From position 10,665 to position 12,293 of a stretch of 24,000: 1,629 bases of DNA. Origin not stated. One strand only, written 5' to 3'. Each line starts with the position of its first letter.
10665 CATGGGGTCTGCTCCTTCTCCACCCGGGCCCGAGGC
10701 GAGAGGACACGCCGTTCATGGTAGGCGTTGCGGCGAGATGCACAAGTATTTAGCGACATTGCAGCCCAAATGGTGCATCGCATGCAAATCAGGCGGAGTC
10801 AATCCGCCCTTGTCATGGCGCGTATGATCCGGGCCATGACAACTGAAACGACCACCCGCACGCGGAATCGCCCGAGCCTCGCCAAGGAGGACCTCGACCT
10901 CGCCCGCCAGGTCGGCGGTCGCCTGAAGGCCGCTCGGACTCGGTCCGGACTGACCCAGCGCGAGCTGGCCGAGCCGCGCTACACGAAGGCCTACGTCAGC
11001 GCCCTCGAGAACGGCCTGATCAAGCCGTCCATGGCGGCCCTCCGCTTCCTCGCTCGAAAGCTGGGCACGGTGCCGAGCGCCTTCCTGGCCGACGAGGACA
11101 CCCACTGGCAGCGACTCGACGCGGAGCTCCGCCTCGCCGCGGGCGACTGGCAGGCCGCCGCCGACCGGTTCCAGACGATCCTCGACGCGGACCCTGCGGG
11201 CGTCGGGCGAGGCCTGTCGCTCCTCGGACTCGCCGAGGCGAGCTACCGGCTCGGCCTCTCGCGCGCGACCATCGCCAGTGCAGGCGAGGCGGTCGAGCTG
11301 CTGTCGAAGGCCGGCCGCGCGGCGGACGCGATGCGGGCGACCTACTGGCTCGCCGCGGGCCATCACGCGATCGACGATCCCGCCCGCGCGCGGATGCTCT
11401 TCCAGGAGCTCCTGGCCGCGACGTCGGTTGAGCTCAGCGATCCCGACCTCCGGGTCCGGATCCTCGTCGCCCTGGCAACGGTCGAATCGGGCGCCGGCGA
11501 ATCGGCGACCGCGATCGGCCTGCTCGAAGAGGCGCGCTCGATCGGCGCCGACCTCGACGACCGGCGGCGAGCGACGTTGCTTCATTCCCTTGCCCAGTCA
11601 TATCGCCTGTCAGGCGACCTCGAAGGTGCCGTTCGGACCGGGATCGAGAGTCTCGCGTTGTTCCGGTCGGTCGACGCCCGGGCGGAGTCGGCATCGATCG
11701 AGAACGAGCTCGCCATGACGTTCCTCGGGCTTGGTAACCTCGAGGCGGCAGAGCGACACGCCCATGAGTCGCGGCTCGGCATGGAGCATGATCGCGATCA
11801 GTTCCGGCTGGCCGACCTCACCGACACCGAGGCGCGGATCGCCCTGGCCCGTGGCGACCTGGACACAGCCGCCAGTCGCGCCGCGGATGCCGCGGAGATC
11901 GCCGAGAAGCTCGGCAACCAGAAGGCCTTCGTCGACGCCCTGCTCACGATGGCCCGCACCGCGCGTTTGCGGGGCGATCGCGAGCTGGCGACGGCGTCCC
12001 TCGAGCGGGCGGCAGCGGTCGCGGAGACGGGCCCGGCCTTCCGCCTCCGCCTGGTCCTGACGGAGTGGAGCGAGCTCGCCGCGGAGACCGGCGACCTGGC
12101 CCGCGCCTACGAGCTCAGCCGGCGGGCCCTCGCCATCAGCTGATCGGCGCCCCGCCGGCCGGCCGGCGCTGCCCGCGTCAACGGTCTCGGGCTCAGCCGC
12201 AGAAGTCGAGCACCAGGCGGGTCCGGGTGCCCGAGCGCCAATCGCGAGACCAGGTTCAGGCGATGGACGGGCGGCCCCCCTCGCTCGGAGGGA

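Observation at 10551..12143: Candidate RRNPP / Rgg-SHP-like peptide signalling cassette in a high-GC genome: XRE-HTH+TPR receptor divergently paired with a hidden 38-codon secreted-peptide ORF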

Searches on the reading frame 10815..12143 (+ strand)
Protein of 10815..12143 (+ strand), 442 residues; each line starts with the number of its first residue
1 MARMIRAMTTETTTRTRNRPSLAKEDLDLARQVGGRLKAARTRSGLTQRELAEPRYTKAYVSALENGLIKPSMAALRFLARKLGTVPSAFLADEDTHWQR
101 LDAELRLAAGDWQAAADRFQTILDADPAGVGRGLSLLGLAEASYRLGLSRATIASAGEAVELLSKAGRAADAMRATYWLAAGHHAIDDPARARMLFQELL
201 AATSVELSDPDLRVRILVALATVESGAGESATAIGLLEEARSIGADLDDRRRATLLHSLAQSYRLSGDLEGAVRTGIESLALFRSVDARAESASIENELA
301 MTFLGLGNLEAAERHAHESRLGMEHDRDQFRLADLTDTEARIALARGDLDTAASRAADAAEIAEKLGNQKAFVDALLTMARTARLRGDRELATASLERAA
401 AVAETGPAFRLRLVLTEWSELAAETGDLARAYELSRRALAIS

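Call 3: search_protein_families(library=pfam, proteins=[window:10815-12143:+], max_evalue=1)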
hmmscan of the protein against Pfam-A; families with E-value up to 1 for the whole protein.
window:10815-12143:+ (442 aa): 12 families
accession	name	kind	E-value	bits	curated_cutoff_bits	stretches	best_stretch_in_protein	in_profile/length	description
PF13424.12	TPR_12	-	2.1e-14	53.9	30.1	3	252-316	2-68/77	Tetratricopeptide repeat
PF13560.12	HTH_31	-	1.6e-08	35.1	27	1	32-86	1-57/64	Helix-turn-helix domain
PF01381.28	HTH_3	-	8e-07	29.4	23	1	37-87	1-51/55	Helix-turn-helix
PF12844.13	HTH_19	-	0.00083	19.7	30.2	1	34-94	1-62/64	Helix-turn-helix domain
PF07719.23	TPR_2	-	0.0089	16.5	27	0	254-274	2-22/34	Tetratricopeptide repeat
PF13428.12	TPR_14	-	0.011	16.8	23.5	0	374-414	2-42/44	Tetratricopeptide repeat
PF25058.1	ARM_TT21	-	0.077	13.4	27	1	260-380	14-135/155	Tetratricopeptide repeat protein 21 ARM repeat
PF14559.12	TPR_19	-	0.097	13.5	25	1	107-147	2-39/68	Tetratricopeptide repeat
PF10602.15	RPN7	-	0.11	12.6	29.6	1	344-406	47-106/174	26S proteasome subunit RPN7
PF13181.12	TPR_8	-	0.22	12.2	25.7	0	374-402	2-30/34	Tetratricopeptide repeat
PF13176.12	TPR_7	-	0.51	11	27.9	0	255-275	1-21/36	Tetratricopeptide repeat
PF13374.12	TPR_10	-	0.79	10.3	27.5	1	253-284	2-33/42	Tetratricopeptide repeat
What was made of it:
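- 10908..11075 (+): XRE/Cro-type helix-turn-helix domain (aa 32-87 in 442-aa numbering). HTH_31 E 1.6e-8 and HTH_3 E 8e-7 (call 3).
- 11100..12134 (+): TPR-like superhelix: 18 helices, about nine repeats (aa 96-440). TPR_12 E 2.1e-14 (call 3).
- On RRNPP/RRNPPA peptide quorum-sensing systems: 435 aa. TPR_12 E 2.1e-14 (call 3). HTH_31 and HTH_3 at aa 32-87 (call 3).
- Checked: The 10815-12143(+) product matches HTH_31 (aa 32-86, E 1.6e-8), HTH_3 and TPR_12 (E 2.1e-14) (call 3).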

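Call 4: search_protein_families(library=ncbifam, proteins=[window:10815-12143:+], max_evalue=1)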
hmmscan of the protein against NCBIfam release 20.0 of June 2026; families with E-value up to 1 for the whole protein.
window:10815-12143:+ (442 aa): 10 families
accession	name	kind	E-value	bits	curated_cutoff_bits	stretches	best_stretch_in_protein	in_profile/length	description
NF006015.0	PRK08154.1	subfamily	2.3e-06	27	204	1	9-101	7-100/314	anaerobic benzoate catabolism transcriptional regulator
NF053720.1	NsdA_fam_reg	subfamily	0.00016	21.3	75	1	181-381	207-415/432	NsdA family TPR-like regulatory protein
NF007408.0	PRK09943.1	equivalog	0.00034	20.2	211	1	32-95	7-71/185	HTH-type transcriptional regulator PuuR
TIGR03070.1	couple_hipB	subfamily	0.00049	20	71.65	1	32-83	2-54/58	type II toxin-antitoxin system Y4mF family antitoxin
NF041717.1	HaaA_phane_TPR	equivalog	0.00086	17.5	1125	1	109-441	525-861/882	cyclophane-containing RiPP biosynthesis TPR protein HaaT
TIGR00270.2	TIGR00270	equivalog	0.0011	18.8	110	1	10-84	53-128/159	multiprotein bridging factor aMBF1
TIGR02795.1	tol_pal_ybgF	equivalog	0.0023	18.5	90.1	1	103-200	9-103/119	tol-pal system protein YbgF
NF041951.1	phage_RstR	subfamily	0.013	15.7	80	1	33-99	3-70/108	RstR family transcriptional repressor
NF053520.1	HK_Porph_FimS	equivalog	0.065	11.5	600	1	340-438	211-310/618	sensor histidine kinase FimS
NF047948.1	male_kill_WMK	equivalog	0.18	11.2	300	1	30-95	160-226/300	WO male-killing family protein Wmk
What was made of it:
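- There is a weak NCBIfam match of the TPR region to a cyclophane RiPP TPR protein (E 8.6e-4, far below its cut-off) (call 4).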

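Call 8: find_homologous_proteins(query=window:10815-12143:+)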
Query window:10815-12143:+ (442 aa): 1288 proteins with E <= 0.001 among 8000 candidates; the best 120 are listed.
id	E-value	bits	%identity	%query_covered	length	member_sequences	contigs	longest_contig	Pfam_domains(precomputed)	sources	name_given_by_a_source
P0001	1.1e-241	820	92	99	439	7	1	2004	PF12844.14,PF01381.29,PF13424.13,PF13560.13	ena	-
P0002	5.5e-233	791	90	95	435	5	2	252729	PF01381.29,PF13424.13,PF13428.13,PF13560.13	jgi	jgi:transcriptional regulator with XRE-family HTH domain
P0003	2.7e-230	783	88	95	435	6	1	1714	PF12844.14,PF17874.8,PF01381.29,PF13424.13,PF13428.13,PF13560.13,PF07719.24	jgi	jgi:tetratricopeptide (TPR) repeat protein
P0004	1.2e-213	728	83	99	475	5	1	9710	PF01381.29,PF13424.13,PF13560.13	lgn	-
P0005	3.5e-212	723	83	99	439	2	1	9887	PF12844.14,PF17874.8,PF01381.29,PF13424.13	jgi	jgi:transcriptional regulator with XRE-family HTH domain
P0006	1.5e-211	721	82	99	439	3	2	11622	PF12844.14,PF01381.29,PF13424.13,PF13560.13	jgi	jgi:transcriptional regulator with XRE-family HTH domain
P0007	3.6e-210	716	81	99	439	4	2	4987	PF17874.8,PF01381.29,PF13424.13,PF13560.13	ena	-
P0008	5.2e-210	716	83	98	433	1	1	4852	PF01381.29,PF13424.13,PF13428.13,PF13560.13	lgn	-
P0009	2.3e-209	714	82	99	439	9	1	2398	PF01381.29,PF13424.13,PF13560.13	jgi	jgi:transcriptional regulator with XRE-family HTH domain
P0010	3.9e-209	713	81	99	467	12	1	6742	PF17874.8,PF00515.35,PF01381.29,PF13424.13,PF13560.13,PF07719.24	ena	-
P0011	1.9e-208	711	81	99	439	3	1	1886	PF01381.29,PF13424.13,PF13560.13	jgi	jgi:transcriptional regulator with XRE-family HTH domain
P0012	2.7e-208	710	81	100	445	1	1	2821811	PF17874.8,PF01381.29,PF13424.13,PF13560.13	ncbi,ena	-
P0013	5.1e-208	709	82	95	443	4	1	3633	PF01381.29,PF13424.13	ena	-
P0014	5.9e-208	709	80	99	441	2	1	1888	PF17874.8,PF01381.29,PF13424.13,PF13428.13,PF13560.13,PF07719.24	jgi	jgi:tetratricopeptide (TPR) repeat protein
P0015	5.1e-207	706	80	99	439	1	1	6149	PF01381.29,PF13424.13,PF13560.13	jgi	jgi:transcriptional regulator with XRE-family HTH domain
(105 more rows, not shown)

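Call 9: find_related_loci(query=window:10815-12143:+, collection=genome_contigs, flank=4000)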
Query window:10815-12143:+ (442 aa) in genome_contigs; peptide patterns used: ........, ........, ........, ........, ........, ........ (x = any residue, [..] = any of these).
181 stretches matched a pattern; 8 encode a relative of the query (tblastn E <= 1e-3); 8 distinct loci.
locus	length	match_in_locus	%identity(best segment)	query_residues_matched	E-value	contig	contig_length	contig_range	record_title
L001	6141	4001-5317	81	3-441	0e+0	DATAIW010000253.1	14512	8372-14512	MAG TPA_asm: Candidatus Limnocylindrales bacterium isolate SMAG_U6894 k141_244761, whole genome shotgun sequence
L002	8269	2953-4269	78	3-441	0e+0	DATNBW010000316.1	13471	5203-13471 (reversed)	MAG TPA_asm: Verrucomicrobiia bacterium isolate SMAG_U11198 k141_3187563, whole genome shotgun sequence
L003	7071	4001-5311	78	3-441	0e+0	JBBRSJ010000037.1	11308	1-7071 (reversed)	MAG: Candidatus Limnocylindrales bacterium isolate La2_metabat2.049 La2_metabat2.049_K_1797412L11308_cov_62.8779, whole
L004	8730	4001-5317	68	3-441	7e-179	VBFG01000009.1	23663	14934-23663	MAG: Chloroflexi bacterium isolate CF_46 14_1009_16_30cm_scaffold_2868, whole genome shotgun sequence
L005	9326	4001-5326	78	2-441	5e-173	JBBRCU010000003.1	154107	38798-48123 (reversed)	MAG: Candidatus Limnocylindrales bacterium isolate Co_metawrap_2418 Cmw_2418_k141_11212854_length_154107_cov_26.9993, wh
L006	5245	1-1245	72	27-441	2e-171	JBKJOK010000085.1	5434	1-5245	MAG: Candidatus Limnocylindrales bacterium isolate ant_bin.41 S1Ck117_3660015_flag_0_multi_48.9097_len_5434, whole genom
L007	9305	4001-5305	79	6-441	0e+0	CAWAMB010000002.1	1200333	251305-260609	MAG: uncultured Chloroflexia bacterium isolate MFD01916.bin.2.21 genome assembly, contig: contig_2394, whole genome shot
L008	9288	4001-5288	78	13-441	0e+0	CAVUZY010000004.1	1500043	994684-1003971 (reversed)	MAG: uncultured Chloroflexia bacterium isolate MFD04212.bin.2.6 genome assembly, contig: contig_3770, whole genome shotg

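Call 15: find_related_loci(query=A1, collection=metagenome_contigs, flank=3000)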
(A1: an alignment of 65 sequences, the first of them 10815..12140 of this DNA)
Query A1 (442 aa) in metagenome_contigs; peptide patterns used: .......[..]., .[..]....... (x = any residue, [..] = any of these).
600 stretches matched a pattern (row limit reached: there are more); 83 encode a relative of the query (tblastn E <= 1e-3); the best 80 are kept; 80 distinct loci.
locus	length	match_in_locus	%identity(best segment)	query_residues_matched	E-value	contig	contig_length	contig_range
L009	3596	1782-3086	89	7-441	0e+0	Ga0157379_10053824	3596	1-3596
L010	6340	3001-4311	82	3-439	0e+0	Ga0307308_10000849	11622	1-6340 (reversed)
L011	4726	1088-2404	78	3-441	0e+0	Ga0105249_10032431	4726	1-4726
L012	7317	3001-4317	78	3-441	0e+0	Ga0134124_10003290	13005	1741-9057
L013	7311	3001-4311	80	3-439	0e+0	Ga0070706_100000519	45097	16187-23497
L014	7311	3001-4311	80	3-439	0e+0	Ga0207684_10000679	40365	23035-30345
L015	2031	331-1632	80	2-435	0e+0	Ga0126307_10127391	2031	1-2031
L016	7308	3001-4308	74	6-442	0e+0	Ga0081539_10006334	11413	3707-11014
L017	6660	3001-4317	68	3-441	4e-178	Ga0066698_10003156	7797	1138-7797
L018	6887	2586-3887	68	3-435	4e-176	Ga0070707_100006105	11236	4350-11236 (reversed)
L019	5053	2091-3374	67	12-441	4e-177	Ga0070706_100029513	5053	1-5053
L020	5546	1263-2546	67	12-441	2e-174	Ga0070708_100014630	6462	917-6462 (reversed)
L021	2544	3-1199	73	43-441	0e+0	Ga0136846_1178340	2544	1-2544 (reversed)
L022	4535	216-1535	70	2-441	3e-174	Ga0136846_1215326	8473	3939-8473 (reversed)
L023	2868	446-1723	70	15-441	0e+0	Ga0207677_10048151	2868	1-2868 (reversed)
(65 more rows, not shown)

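Call 24: predict_structure(alignment_id=A1)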
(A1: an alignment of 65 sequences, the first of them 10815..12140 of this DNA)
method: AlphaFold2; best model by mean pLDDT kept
length: 442 residues; sequences in the alignment: 65
mean_pLDDT: 88.1   pTM: 0.71
mean pLDDT of the five models: 88.1, 86.8, 86.7, 82.4, 76.4
residues with pLDDT >= 90: 285; 70-90: 106; 50-70: 30; < 50: 21
segments of 3 or more residues with pLDDT < 50: 1-18
pLDDT, mean of each block of 10 residues (from residue 1): 43 47 74 79 69 62 82 76 70 62 84 95 90 96 96 98 92 96 94 97 82 93 91 96 86 94 95 98 94 97 98 98 91 97 98 98 96 98 97 98 92 97 96 97 75
secondary structure, 60 per line:
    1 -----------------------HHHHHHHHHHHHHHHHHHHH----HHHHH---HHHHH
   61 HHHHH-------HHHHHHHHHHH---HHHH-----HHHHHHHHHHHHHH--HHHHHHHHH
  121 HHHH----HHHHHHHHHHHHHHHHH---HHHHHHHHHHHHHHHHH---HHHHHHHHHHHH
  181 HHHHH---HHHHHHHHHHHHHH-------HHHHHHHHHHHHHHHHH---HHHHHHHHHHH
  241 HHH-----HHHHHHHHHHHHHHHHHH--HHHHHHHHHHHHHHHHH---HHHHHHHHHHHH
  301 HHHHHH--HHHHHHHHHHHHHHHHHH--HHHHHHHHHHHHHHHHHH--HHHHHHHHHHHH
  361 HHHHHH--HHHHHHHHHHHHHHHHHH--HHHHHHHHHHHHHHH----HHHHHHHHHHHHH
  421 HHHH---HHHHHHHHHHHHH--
elements in order: H24-43 H48-52 H56-65 H73-83 H87-90 H96-109 H112-124 H129-145 H149-165 H169-185 H189-202 H210-226 H230-243 H249-266 H269-285 H289-306 H309-326 H329-346 H349-366 H369-386 H389-403 H408-424 H428-440
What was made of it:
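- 11100..12134 (+): AF2 pLDDT is mostly above 90 here (call 24).
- On RRNPP/RRNPPA peptide quorum-sensing systems: 18 TPR helices in the AF2 model (call 24).
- Checked: The AF2 model (pLDDT 88) shows an N-terminal HTH and 18 helices, i.e. nine TPR-like pairs, over aa 96-440 (call 24).
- AF2 pLDDT 88 with 18 TPR helices (call 24).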

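Call 26: fold_search(model_id=the predicted structure, library=pdb)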
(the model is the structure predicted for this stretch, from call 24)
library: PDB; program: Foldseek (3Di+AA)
matches with E <= 10: 1764; with E <= 0.001: 393
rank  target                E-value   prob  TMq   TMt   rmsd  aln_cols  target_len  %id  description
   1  4a1s_B                1.9e-10  1.00  0.39  0.47  10.0       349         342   18  Crystallographic structure of the Pins:Insc complex (released 2012-03-28)
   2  3sf4_B                2.6e-10  1.00  0.58  0.72   5.2       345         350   18  Crystal structure of the complex between the conserved cell polarity proteins Inscuteable and LGN (released 2011-11-23)
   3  4a1s_A                3.1e-10  1.00  0.39  0.47  10.0       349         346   18  Crystallographic structure of the Pins:Insc complex (released 2012-03-28)
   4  6hc2_C                3.5e-10  1.00  0.58  0.69   7.6       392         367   16  Crystal structure of NuMA/LGN hetero-hexamers (released 2019-05-29)
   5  6hc2_S                3.8e-10  1.00  0.59  0.71   6.4       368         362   16  Crystal structure of NuMA/LGN hetero-hexamers (released 2019-05-29)
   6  3sf4_A                4.1e-10  1.00  0.57  0.70   5.8       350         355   17  Crystal structure of the complex between the conserved cell polarity proteins Inscuteable and LGN (released 2011-11-23)
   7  6hc2_E                4.4e-10  1.00  0.57  0.67   6.9       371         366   16  Crystal structure of NuMA/LGN hetero-hexamers (released 2019-05-29)
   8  4g2v_A                6.9e-10  1.00  0.41  0.52   9.5       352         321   14  Structure complex of LGN binding with FRMPD1 (released 2013-01-23)
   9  3sf4_C                7.5e-10  1.00  0.59  0.74   6.0       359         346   17  Crystal structure of the complex between the conserved cell polarity proteins Inscuteable and LGN (released 2011-11-23)
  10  4wne_A                8.1e-10  1.00  0.41  0.52   9.3       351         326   15  Crystal structure of the TPR domain of LGN in complex with Frmpd4/Preso1 at 2.0 Angstrom resolution (released 2015-09-16)
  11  6hc2_A                9.6e-10  1.00  0.58  0.69   7.9       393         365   16  Crystal structure of NuMA/LGN hetero-hexamers (released 2019-05-29)
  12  8chy                  1.2e-09  1.00  0.48  0.72   5.3       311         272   19  Crystal structure of an 8-repeat consensus TPR superhelix with Zinc. (released 2024-02-21)
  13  5a7d_H                1.4e-09  1.00  0.40  0.48  10.1       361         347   16  Tetrameric assembly of LGN with Inscuteable (released 2016-08-03)
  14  5a7d_G                1.9e-09  1.00  0.40  0.48   9.9       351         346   18  Tetrameric assembly of LGN with Inscuteable (released 2016-08-03)
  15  5a7d_D                2.0e-09  1.00  0.57  0.71   6.2       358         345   18  Tetrameric assembly of LGN with Inscuteable (released 2016-08-03)
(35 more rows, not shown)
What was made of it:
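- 11100..12134 (+): Foldseek best matches are LGN/Pins and consensus TPR, target-normalised TM 0.7-0.78 (call 26).
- Closest known: NprR-NprX and PlcR-PapR. Different: The TPRs are canonical rather than degenerate (call 26).
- Closest known: LGN/Pins TPR domains. Same: These are the closest solved folds (E about 1e-10, target-normalised TM up to 0.78, call 26).
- The best fold matches are TPR domains that bind extended peptides in their groove, LGN/Pins (call 26). TPR domains are generic protein-interaction modules (call 26).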

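Call 28: search_solved_structures(query=A1, max_evalue=1)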
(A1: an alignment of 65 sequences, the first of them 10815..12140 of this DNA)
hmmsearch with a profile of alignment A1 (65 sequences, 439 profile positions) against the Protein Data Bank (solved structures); distinct sequences matched with E-value up to 1: 33.
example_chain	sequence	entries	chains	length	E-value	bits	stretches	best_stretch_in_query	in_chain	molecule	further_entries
9sf2_A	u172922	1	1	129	9.4e-05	25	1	28-104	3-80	Transcriptional regulator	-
5o01_A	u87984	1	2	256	0.00026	23.6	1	158-253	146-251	BKLC (bacterial kinesin-light chain-like)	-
2qfc_A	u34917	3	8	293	0.00086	21.9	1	27-81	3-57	PlcR protein | Transcriptional activator PlcR protein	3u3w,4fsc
5a7d_B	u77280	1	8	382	0.0011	21.5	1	228-369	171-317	PINS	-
8tac_A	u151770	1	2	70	0.0012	21.4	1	22-80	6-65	DBP48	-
6w5q_A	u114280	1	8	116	0.0021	20.6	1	367-437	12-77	Peptidoglycan synthase activator LpoP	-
5a6c_A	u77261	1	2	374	0.0022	20.5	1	150-322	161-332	G-PROTEIN-SIGNALING MODULATOR 2, AFADIN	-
4a1s_A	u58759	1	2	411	0.0023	20.4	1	228-368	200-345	PARTNER OF INSCUTEABLE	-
9k7u_A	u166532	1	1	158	0.0033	19.9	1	297-399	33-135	Heter-Zn2-HEHE-22A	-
3q15_A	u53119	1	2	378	0.0041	19.6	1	346-432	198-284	Response regulator aspartate phosphatase H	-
3sf4_A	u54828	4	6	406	0.0051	19.3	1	150-316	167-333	G-protein-signaling modulator 2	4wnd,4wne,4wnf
4wng_A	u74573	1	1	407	0.0051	19.3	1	150-316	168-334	G-protein-signaling modulator 2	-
6hc2_A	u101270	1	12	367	0.0066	18.9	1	150-316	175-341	G-protein-signaling modulator 2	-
4g2v_A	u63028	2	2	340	0.0077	18.7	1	150-315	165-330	G-protein-signaling modulator 2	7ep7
3ro2_A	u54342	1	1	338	0.008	18.7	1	150-315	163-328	G-protein-signaling modulator 2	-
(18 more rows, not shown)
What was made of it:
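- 10908..11075 (+): The PDB profile search matches the PlcR HTH at E 8.6e-4 (call 28).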
